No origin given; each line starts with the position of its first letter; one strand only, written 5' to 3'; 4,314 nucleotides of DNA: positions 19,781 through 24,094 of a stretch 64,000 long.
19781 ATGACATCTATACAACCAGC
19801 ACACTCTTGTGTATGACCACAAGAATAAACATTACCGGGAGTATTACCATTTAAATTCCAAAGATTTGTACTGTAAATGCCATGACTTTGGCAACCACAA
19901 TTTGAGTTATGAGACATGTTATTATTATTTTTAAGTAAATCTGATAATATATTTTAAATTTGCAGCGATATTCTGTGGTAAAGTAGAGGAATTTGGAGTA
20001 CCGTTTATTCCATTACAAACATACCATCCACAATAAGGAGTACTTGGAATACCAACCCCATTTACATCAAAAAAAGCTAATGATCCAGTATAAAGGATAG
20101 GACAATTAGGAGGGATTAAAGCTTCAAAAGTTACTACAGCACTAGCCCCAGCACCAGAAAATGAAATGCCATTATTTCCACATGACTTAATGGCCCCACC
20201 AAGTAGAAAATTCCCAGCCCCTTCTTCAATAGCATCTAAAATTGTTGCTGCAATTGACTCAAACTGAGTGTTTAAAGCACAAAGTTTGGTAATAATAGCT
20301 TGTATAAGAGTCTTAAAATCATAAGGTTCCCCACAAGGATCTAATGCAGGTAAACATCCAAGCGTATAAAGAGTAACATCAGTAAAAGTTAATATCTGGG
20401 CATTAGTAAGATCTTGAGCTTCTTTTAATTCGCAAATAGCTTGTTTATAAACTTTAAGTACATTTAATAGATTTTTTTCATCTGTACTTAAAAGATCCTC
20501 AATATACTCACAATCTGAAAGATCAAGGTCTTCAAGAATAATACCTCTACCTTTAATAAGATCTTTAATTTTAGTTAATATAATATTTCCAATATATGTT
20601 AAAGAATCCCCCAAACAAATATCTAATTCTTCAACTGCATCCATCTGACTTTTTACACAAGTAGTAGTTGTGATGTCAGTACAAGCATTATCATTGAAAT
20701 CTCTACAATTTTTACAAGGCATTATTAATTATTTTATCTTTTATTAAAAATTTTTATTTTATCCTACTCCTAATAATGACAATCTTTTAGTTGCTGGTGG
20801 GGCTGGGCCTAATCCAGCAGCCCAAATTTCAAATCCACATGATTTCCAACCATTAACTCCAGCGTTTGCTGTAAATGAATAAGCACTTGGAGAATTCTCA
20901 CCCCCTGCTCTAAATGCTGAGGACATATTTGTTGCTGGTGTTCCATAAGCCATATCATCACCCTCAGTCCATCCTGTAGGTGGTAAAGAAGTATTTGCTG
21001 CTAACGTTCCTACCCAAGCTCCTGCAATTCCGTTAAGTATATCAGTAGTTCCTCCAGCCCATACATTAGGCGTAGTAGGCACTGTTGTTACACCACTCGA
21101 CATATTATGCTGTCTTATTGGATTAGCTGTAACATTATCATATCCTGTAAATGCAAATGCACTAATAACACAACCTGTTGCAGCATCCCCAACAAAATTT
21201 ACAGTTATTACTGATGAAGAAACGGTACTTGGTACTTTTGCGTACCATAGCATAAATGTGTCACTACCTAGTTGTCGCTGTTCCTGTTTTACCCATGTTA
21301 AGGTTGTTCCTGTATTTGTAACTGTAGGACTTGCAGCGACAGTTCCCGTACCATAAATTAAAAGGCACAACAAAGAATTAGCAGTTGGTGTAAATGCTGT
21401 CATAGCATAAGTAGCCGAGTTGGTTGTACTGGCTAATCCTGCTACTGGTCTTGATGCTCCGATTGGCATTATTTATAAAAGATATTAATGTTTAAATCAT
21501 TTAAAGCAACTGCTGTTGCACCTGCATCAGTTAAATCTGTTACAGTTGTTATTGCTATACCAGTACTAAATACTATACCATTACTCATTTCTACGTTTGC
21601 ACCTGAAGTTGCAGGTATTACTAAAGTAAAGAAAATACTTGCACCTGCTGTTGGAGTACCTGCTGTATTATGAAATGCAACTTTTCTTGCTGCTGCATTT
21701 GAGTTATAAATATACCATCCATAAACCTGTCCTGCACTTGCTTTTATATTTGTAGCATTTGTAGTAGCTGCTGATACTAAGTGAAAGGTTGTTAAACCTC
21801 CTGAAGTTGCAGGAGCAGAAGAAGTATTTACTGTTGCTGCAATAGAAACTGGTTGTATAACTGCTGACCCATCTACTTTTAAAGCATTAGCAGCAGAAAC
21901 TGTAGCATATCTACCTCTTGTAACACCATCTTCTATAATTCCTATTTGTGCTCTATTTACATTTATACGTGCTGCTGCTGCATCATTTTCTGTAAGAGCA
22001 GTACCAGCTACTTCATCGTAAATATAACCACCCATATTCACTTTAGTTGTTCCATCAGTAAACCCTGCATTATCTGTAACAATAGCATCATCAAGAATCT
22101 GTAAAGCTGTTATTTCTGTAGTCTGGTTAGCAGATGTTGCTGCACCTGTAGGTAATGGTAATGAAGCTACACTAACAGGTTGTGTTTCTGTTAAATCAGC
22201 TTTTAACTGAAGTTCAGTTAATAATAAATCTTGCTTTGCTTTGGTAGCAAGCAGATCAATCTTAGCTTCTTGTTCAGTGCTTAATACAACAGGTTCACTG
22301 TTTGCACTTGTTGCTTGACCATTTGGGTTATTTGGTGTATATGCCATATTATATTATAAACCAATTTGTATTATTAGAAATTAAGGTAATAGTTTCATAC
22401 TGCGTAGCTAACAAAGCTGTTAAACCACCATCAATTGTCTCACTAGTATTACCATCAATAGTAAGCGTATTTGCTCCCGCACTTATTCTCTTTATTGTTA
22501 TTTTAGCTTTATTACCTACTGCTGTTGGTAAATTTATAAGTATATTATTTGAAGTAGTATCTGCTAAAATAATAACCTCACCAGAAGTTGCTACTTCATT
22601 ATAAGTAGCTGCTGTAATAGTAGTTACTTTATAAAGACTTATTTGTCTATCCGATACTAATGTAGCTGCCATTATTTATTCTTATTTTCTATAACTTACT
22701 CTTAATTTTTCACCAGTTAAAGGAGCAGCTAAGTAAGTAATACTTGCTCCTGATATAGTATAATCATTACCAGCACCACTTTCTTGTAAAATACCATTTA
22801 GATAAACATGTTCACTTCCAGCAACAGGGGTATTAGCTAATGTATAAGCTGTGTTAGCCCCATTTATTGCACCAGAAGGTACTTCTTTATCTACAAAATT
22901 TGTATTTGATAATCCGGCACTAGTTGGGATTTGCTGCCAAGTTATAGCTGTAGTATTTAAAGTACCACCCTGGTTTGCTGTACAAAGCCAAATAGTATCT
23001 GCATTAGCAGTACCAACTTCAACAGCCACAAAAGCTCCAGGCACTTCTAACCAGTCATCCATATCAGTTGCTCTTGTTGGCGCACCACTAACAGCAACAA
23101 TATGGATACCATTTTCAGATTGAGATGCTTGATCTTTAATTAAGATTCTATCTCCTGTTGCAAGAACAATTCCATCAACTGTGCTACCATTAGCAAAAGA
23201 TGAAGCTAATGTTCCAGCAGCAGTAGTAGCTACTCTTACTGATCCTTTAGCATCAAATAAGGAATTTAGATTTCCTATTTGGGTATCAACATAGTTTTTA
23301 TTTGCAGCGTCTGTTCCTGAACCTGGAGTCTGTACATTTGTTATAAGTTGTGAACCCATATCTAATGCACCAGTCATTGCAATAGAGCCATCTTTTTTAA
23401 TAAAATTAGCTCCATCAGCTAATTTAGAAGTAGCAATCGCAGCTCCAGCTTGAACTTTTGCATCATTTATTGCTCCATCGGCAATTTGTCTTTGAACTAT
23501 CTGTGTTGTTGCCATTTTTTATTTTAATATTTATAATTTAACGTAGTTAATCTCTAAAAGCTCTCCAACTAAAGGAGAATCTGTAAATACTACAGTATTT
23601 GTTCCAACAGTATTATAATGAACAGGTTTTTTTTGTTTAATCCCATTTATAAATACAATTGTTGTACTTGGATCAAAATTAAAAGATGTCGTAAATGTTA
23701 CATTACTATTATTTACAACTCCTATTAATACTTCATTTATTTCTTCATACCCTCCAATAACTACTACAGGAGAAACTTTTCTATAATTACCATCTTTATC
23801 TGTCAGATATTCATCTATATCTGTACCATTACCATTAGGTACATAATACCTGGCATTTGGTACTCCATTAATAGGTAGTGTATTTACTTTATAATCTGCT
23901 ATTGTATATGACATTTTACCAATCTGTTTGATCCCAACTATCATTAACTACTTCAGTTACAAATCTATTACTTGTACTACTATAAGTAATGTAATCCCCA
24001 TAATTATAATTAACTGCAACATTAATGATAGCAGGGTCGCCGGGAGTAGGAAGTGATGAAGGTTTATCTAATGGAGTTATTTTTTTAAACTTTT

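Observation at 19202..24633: Cluster of small proteins with extremely Cys-dense N-termini inside the tail/structural block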

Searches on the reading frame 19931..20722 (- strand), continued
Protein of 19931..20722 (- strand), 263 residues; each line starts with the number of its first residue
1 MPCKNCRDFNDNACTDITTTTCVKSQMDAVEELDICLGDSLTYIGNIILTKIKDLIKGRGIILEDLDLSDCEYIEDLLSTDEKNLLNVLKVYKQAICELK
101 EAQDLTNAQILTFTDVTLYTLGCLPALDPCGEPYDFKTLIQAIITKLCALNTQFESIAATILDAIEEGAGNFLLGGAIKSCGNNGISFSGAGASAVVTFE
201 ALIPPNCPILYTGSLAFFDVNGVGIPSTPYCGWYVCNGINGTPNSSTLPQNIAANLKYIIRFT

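Call 49: search_protein_families(library=pfam, proteins=[L030:8149-10110:+, L052:1439-3352:+, L063:4399-6435:+, L035:11127-13433:+, L020:11119-12075:+, L024:11111-12025:+, L062:11166-12335:+, L001:10794-11843:+, L035:10001-11107:+, L022:2798-3889:+], max_evalue=0.01)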
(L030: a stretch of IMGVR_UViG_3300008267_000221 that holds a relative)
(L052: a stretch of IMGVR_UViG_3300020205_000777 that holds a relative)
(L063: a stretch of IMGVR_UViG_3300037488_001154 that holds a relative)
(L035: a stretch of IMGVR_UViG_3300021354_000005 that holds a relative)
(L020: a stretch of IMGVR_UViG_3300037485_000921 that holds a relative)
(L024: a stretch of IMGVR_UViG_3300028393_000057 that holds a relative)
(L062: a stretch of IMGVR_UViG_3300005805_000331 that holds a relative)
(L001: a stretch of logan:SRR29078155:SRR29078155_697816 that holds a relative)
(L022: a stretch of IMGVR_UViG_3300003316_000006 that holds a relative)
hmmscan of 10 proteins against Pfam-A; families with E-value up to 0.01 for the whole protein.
L030:8149-10110:+ (653 aa): 0 families

L052:1439-3352:+ (637 aa): 1 family
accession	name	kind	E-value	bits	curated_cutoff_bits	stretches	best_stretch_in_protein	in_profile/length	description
PF01391.23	Collagen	-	3e-29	101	27.2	2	320-375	4-59/60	Collagen triple helix repeat (20 copies)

L063:4399-6435:+ (678 aa): 1 family
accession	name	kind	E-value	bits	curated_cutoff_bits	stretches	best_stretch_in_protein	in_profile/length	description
PF01391.23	Collagen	-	2e-33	114.4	27.2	6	69-126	1-58/60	Collagen triple helix repeat (20 copies)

L035:11127-13433:+ (768 aa): 2 families
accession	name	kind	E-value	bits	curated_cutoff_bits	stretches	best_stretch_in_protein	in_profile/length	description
PF01391.23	Collagen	-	1.6e-37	127.5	27.2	6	347-404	1-58/60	Collagen triple helix repeat (20 copies)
PF13884.11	Peptidase_S74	-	1.3e-05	25.8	22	1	685-734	1-57/58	Chaperone of endosialidase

L020:11119-12075:+ (318 aa): 0 families

L024:11111-12025:+ (304 aa): 1 family
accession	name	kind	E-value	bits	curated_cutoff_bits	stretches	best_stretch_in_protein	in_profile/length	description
PF07603.17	Lcl_C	-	1.8e-09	38.3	34.9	1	176-302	2-117/117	Lcl C-terminal domain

L062:11166-12335:+ (389 aa): 1 family
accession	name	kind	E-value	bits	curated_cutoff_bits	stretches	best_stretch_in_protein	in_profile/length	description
PF09603.15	Fib_succ_major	-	3.3e-20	73.6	33.9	2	116-246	51-187/187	Fibrobacter succinogenes major domain (Fib_succ_major)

L001:10794-11843:+ (349 aa): 2 families
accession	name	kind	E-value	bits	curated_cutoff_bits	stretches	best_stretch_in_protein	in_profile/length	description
PF00041.27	fn3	-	5.1e-05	23.9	25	1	164-238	6-81/84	Fibronectin type III domain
PF17425.8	Arylsulfotran_N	-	0.0013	19.3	24.2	1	202-242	48-87/88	Arylsulfotransferase Ig-like domain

L035:10001-11107:+ (368 aa): 0 families

L022:2798-3889:+ (363 aa): 1 family
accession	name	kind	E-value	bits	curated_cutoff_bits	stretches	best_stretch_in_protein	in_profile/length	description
PF21939.1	Gp10_C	-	0.00033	22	27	1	249-357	44-135/139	Baseplate structural protein Gp10, C-terminal domain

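Call 50: search_protein_families(library=phrogs, proteins=[L030:8149-10110:+, L052:1439-3352:+, L063:4399-6435:+, L035:11127-13433:+, L020:11119-12075:+, L024:11111-12025:+, L062:11166-12335:+, L001:10794-11843:+, L035:10001-11107:+, L022:2798-3889:+], max_evalue=0.01)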
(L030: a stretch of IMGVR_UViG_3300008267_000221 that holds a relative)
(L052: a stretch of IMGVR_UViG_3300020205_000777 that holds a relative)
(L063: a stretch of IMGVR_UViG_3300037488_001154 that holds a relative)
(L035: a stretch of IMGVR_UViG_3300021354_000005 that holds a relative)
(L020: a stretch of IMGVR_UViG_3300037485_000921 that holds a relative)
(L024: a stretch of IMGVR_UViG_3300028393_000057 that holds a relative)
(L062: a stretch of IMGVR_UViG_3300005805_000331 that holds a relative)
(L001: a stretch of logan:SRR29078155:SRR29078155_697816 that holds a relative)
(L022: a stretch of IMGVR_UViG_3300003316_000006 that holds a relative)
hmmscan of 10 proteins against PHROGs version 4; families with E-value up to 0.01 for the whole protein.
L030:8149-10110:+ (653 aa): 0 families

L052:1439-3352:+ (637 aa): 22 families
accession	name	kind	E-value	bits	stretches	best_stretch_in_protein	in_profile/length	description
phrog_6320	-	tail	1.8e-38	133.8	2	320-557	113-194/745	tail fiber protein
phrog_8745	-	tail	8.7e-36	123.7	3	249-558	1305-1477/1803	tail fiber protein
phrog_5073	-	tail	1.3e-23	84.8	3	32-161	230-356/519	tail fiber protein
phrog_19691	-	head and packaging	2e-20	74.2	1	381-557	117-289/623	virion structural protein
phrog_1806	-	tail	4.3e-17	63.3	2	67-185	116-232/276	collagen like minor tail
phrog_366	-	tail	2e-13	51.6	2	64-138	310-384/474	tail fiber protein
phrog_18350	-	tail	1.3e-12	49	3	320-389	141-211/253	tail fiber protein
phrog_26246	-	tail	2e-12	47.9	2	68-168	109-209/329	tail protein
phrog_38766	-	head and packaging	7.1e-11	42.3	3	152-248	75-168/478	virion structural protein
phrog_1658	-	unknown function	9e-10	39.7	2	532-567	81-115/239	-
phrog_26346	-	unknown function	1.3e-08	35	2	159-237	196-274/659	-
phrog_819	-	tail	3.7e-08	33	1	69-448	478-803/1024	tail protein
phrog_32123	-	unknown function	8.1e-08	32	0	65-142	238-314/532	-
phrog_10972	-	tail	1.1e-05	26.1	0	328-374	159-205/343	tail fiber protein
phrog_38806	-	unknown function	1.5e-05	25.6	1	321-384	95-158/285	-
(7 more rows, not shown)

L063:4399-6435:+ (678 aa): 28 families (the best 25 are shown)
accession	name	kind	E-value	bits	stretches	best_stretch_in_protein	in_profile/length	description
phrog_5073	-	tail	1.2e-48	167.4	4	405-547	260-403/519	tail fiber protein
phrog_6320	-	tail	5.4e-42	145.5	3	391-512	92-222/745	tail fiber protein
phrog_819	-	tail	7.4e-35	121.4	2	255-555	403-775/1024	tail protein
phrog_8745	-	tail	1.1e-32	113.5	4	275-415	1342-1479/1803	tail fiber protein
phrog_366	-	tail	1.1e-24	88.7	4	431-547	311-421/474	tail fiber protein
phrog_1806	-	tail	1.9e-23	84.2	3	68-185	117-232/276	collagen like minor tail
phrog_38766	-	head and packaging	9.1e-19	68.3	3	278-414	41-174/478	virion structural protein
phrog_18350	-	tail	2.2e-17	64.6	4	417-513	105-207/253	tail fiber protein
phrog_26246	-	tail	7.4e-17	62.5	3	253-444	6-200/329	tail protein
phrog_38806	-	unknown function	1.2e-13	52.1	2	421-520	65-167/285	-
phrog_3420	-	unknown function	3.4e-10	39.1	1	304-508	26-252/929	-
phrog_17587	-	tail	7.9e-10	38.8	2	445-504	347-407/641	tail fiber protein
phrog_34255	-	unknown function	3.5e-09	36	1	271-506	191-432/1044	-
phrog_1658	-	unknown function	5.9e-09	37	0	390-461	54-124/239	-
phrog_29268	-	unknown function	1.7e-08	34.1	1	392-511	404-526/653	-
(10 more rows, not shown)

L035:11127-13433:+ (768 aa): 26 families (the best 25 are shown)
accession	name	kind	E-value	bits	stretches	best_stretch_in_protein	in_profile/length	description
phrog_5073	-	tail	2.2e-42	146.8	5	305-476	258-424/519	tail fiber protein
phrog_6320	-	tail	3.7e-28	99.8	3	63-252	104-307/745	tail fiber protein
phrog_8745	-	tail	7.1e-27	94.2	4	60-159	1377-1479/1803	tail fiber protein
phrog_1806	-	tail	3.2e-24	86.7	4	63-180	112-230/276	collagen like minor tail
phrog_18350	-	tail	1.4e-23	84.9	4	306-419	97-211/253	tail fiber protein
phrog_26246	-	tail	9.4e-23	81.9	3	120-230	86-196/329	tail protein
phrog_819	-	tail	4.6e-22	79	3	135-474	502-814/1024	tail protein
phrog_38766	-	head and packaging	4.7e-20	72.6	4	128-249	75-193/478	virion structural protein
phrog_366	-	tail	1.2e-19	72.2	3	484-566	327-410/474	tail fiber protein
phrog_33406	-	tail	9.8e-14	51.6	3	314-401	185-272/651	tail fiber protein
phrog_32123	-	unknown function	1.1e-13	51.4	2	483-541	238-296/532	-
phrog_26346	-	unknown function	1.8e-12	47.8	2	308-406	175-270/659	-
phrog_10972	-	tail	5.4e-12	46.8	1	497-554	155-212/343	tail fiber protein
phrog_29268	-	unknown function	4e-09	36.2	1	66-193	406-536/653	-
phrog_1658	-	unknown function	1.4e-08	35.8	1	481-549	46-115/239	-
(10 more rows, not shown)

L020:11119-12075:+ (318 aa): 0 families

L024:11111-12025:+ (304 aa): 2 families
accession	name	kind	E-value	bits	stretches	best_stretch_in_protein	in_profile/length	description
phrog_4245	-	unknown function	6.8e-22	79.1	1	100-304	382-579/583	-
phrog_16004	-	unknown function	0.0012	20.1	1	219-302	56-136/152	-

L062:11166-12335:+ (389 aa): 0 families

L001:10794-11843:+ (349 aa): 0 families

L035:10001-11107:+ (368 aa): 2 families
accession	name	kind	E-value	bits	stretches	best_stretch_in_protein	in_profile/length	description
phrog_8469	-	tail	4.4e-18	66.6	1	190-367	122-301/303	tail fiber protein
phrog_8763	-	tail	1.8e-17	63.8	1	216-366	606-747/1024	tail protein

L022:2798-3889:+ (363 aa): 4 families
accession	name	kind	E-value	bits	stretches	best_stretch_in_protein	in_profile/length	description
phrog_8763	-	tail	6.8e-19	68.5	1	203-360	594-747/1024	tail protein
phrog_8469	-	tail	3.4e-15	57.1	1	183-361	120-301/303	tail fiber protein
phrog_36886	-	unknown function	0.00023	20.9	1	106-175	533-601/605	-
phrog_6465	-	tail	0.00033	21.4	1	246-356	155-275/281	tail protein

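Call 59: search_solved_structures(query=A1, max_evalue=1)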
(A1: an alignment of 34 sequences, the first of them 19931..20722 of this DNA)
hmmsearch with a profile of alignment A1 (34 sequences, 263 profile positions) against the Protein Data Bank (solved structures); distinct sequences matched with E-value up to 1: 2.
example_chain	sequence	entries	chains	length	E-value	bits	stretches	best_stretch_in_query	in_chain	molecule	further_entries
9uiu_A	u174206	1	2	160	0.0047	19.7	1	40-106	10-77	Alpha-parvin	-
8xt8_A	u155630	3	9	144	0.89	12.2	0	22-94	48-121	MarR family transcriptional regulator | MarR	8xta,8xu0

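Call 96: search_protein_families(library=pfam, alignment_id=A1, max_evalue=10)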
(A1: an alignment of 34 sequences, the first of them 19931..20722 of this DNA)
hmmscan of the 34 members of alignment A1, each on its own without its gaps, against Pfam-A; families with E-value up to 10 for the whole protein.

A. member 1, window:19931-20722:- (263 aa): 0 families

B. families by the number of members that match (of 34 scanned): 14 families
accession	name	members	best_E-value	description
PF05531.17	NPV_P10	2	0.15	Nucleopolyhedrovirus P10 protein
PF03579.19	SHP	1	0.021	Small hydrophobic protein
PF13690.11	CheX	1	0.061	Chemotaxis phosphatase CheX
PF24040.1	DUF7349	1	0.067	Domain of unknown function (DUF7349)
PF22156.1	Thiaminase_I-like_N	1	0.091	Thiaminase I-like, N-terminal domain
PF08224.16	DUF1719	1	0.12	Domain of unknown function (DUF1719)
PF23622.1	LRR_At1g61320_AtMIF1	1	0.16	At1g61320/AtMIF1, LRR domain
PF13414.12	TPR_11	1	0.17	TPR repeat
PF04877.17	Harpin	1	0.2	HrpZ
PF23247.1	LRR_RPS2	1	0.2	Plant disease resistance protein RPS2-like, leucine-rich repeats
PF00202.27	Aminotran_3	1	0.24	Aminotransferase class-III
PF08252.16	Leader_CPA1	1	0.27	arg-2/CPA1 leader peptide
PF06031.18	SERTA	1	0.29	SERTA motif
PF02132.21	RecR_ZnF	1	4.9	RecR, Cys4-zinc finger domain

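Call 98: fold_search(model_id=the predicted structure, library=viral)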
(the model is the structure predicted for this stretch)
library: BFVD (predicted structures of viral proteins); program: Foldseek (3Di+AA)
matches with E <= 10: 43; with E <= 0.001: 1
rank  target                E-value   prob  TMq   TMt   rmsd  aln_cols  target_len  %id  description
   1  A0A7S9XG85            1.3e-05  1.00  0.26  0.19  19.8       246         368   24  Phage tail collar domain-containing protein [Virus NIOZ-UU157]
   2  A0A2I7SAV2            2.0e+00  0.18  0.14  0.21   4.5        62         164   29  (no name in the UniProt tables at hand)
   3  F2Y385                2.3e+00  0.13  0.11  0.10   7.1        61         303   28  (no name in the UniProt tables at hand)
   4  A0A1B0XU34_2          2.7e+00  0.04  0.14  0.05  23.4       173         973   12  (no name in the UniProt tables at hand)
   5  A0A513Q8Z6            3.1e+00  0.02  0.08  0.11  19.5       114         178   13  Genome polyprotein (Fragment) [Teschovirus A]
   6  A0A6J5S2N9            3.5e+00  0.08  0.10  0.17  12.7        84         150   15  Uncharacterized protein [uncultured Caudovirales phage]
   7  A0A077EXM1            3.5e+00  0.06  0.20  0.19  33.8       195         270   13  S protein (Fragment) [Feline coronavirus]
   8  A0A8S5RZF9            3.5e+00  0.01  0.08  0.09  18.9       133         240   17  Uncharacterized protein [Myoviridae sp. ctNQV2]
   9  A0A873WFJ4            3.7e+00  0.04  0.10  0.21  16.9        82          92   16  Uncharacterized protein [Providencia phage PSTNGR1]
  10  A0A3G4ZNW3            3.7e+00  0.03  0.13  0.07  18.1       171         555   16  Uncharacterized protein [Terrestrivirus sp.]
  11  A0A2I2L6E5            4.0e+00  0.01  0.07  0.03  13.6       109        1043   21  Uncharacterized protein [Orpheovirus IHUMI-LCC2]
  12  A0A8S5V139            4.2e+00  0.03  0.13  0.06  18.1       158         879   11  Mono-ADP-ribosyltransferase C3 [Siphoviridae sp. ct3r22]
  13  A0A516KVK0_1          4.5e+00  0.01  0.08  0.03  12.8        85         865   12  (no name in the UniProt tables at hand)
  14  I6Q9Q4                4.5e+00  0.01  0.08  0.09  17.1        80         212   12  Tail fiber protein / T7-like tail tubular protein B [Yersinia phage YpP-R]
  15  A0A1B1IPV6            4.8e+00  0.08  0.16  0.18  19.6       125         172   11  (no name in the UniProt tables at hand)
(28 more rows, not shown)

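Call 100: search_dna_similar(query=L035:4050-5603:+, collection=phages, mode=protein, max_evalue=1e-10, max_rows=12)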
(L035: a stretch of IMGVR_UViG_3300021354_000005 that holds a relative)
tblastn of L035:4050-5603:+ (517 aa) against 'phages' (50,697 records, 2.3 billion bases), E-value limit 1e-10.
Records with a match: 1; places in all: 1; records where one place covers at least 80% of the query: 1.
Best place of each record, by identity: <60% 1.
By first word of the organism name: Leptolyngbya 1.
By host as written in the record: Leptolyngbya boryana 1.
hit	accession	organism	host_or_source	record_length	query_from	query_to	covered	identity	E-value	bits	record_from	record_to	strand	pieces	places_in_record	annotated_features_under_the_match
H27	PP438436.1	Leptolyngbya phage Lbo-JY46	Leptolyngbya boryana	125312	6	517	99%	25.9%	5e-30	130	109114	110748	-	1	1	hypothetical protein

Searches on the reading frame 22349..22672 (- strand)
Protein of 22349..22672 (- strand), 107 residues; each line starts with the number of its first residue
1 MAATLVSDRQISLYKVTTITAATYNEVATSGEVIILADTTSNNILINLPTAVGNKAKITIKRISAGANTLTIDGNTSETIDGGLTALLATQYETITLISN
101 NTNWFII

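Call 5: search_protein_families(library=phrogs, proteins=[window:22349-22672:-], max_evalue=0.01)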
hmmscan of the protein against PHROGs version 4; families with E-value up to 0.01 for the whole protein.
window:22349-22672:- (107 aa): 4 families
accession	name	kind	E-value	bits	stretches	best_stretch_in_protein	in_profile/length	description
phrog_8859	-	unknown function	3.2e-05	24.1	1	17-83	39-105/400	-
phrog_20556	-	tail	0.00075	19.6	1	15-106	299-394/528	baseplate protein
phrog_37034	-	unknown function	0.0014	19.4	1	13-107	79-171/171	-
phrog_21978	-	unknown function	0.0087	17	1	16-105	125-211/220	-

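Call 6: search_protein_families(library=pfam, proteins=[window:22349-22672:-], max_evalue=0.01)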
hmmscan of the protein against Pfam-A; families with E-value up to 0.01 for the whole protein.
window:22349-22672:- (107 aa): 0 families

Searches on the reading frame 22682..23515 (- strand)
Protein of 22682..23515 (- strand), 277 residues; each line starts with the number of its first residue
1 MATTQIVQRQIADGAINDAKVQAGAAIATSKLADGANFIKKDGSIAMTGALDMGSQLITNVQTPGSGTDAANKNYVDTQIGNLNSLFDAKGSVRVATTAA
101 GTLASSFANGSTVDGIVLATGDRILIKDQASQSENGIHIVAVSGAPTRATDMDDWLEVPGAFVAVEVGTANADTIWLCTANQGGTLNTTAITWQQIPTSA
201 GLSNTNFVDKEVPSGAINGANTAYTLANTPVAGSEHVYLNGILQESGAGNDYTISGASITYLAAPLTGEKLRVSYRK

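Call 5: search_protein_families(library=phrogs, proteins=[window:22682-23515:-], max_evalue=0.01)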
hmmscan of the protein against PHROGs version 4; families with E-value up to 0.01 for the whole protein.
window:22682-23515:- (277 aa): 13 families
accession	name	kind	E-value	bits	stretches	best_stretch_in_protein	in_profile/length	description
phrog_27782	-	unknown function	4.3e-35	122.5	1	30-205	113-279/644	-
phrog_2647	-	head and packaging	3.1e-30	106.4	1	43-206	71-241/336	head decoration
phrog_30390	-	unknown function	2.6e-29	103.2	2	102-206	538-649/766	-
phrog_11518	-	tail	4.9e-21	75.7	1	71-216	147-281/812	tail fiber protein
phrog_14570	-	unknown function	1.3e-17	64.7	1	71-219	150-297/540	-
phrog_16867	-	unknown function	4.4e-15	56.2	1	55-208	40-189/631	-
phrog_2824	-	head and packaging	2.2e-14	53.4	1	42-199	885-1038/1151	virion structural protein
phrog_24595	-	head and packaging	2.7e-13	51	1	85-223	39-169/325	virion structural protein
phrog_17264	-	unknown function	5.6e-11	43.4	1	93-192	1-95/147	-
phrog_14824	-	unknown function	0.00016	21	1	81-165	10-94/719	-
phrog_2012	-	tail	0.00033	21.6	1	8-69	144-204/212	minor tail protein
phrog_2710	-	tail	0.0017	17.8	0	49-79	130-160/781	tail fiber protein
phrog_31232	-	unknown function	0.0022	18.8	1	218-276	120-179/180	-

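Call 6: search_protein_families(library=pfam, proteins=[window:22682-23515:-], max_evalue=0.01)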
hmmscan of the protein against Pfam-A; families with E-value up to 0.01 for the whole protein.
window:22682-23515:- (277 aa): 0 families

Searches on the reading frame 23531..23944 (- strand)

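Call 5: search_protein_families(library=phrogs, proteins=[window:23531-23944:-], max_evalue=0.01)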
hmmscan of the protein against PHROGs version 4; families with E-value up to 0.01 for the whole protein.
window:23531-23944:- (137 aa): 1 family
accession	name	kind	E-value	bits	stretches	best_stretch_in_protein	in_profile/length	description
phrog_7946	-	unknown function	0.0054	17.3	1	15-75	4-60/186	-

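Call 6: search_protein_families(library=pfam, proteins=[window:23531-23944:-], max_evalue=0.01)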
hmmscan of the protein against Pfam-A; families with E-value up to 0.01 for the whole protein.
window:23531-23944:- (137 aa): 0 families
